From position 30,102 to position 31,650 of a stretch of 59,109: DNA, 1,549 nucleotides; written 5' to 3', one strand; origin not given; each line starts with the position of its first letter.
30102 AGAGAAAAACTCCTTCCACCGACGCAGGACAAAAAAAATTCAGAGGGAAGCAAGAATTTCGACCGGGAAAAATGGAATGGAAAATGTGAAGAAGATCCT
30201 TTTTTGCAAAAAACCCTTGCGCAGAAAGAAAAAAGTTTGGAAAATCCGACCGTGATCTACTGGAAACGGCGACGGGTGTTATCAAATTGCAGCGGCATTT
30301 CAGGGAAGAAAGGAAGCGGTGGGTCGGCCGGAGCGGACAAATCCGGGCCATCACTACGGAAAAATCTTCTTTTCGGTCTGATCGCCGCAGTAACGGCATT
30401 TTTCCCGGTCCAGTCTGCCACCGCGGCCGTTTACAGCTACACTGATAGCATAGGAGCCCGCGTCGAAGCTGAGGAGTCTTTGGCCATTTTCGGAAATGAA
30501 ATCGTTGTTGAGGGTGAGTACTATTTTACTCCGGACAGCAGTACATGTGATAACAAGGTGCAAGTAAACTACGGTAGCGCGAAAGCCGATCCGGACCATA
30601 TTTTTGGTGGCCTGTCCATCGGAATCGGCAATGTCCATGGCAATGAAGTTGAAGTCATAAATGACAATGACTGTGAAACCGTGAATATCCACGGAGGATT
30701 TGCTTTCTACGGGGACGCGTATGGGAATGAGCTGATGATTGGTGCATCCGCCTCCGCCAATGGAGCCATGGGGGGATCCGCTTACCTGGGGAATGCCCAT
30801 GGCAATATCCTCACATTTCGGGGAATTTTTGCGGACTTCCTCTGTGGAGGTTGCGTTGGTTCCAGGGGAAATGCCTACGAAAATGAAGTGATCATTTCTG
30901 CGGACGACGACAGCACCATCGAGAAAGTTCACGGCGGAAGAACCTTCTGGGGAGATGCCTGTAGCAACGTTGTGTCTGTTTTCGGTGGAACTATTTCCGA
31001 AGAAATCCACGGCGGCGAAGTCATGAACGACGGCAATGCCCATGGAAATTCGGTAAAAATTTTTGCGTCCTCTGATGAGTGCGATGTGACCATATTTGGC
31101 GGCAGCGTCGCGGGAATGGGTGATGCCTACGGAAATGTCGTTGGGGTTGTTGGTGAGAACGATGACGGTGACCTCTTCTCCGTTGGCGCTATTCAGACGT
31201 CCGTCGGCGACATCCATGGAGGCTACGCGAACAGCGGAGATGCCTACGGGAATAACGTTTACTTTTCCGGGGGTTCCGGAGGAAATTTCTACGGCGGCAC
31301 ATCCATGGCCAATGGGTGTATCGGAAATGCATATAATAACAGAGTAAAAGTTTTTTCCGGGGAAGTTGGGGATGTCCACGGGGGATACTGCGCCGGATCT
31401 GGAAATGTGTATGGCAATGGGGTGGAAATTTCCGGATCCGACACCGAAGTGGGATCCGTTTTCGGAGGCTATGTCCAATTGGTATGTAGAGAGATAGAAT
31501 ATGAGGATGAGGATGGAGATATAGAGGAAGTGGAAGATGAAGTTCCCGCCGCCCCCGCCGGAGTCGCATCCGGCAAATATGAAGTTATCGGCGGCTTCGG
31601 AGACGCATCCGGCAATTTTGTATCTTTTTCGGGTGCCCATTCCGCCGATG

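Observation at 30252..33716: Giant autotransporter-like protein built from an unassigned ~25-aa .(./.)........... repeat, and unusually cysteine-rich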

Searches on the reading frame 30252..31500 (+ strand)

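Call 7: search_protein_families(library=pfam, proteins=[window:30252-31500:+], max_evalue=10)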
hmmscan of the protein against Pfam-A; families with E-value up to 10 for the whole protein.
window:30252-31500:+ (416 aa): 0 families
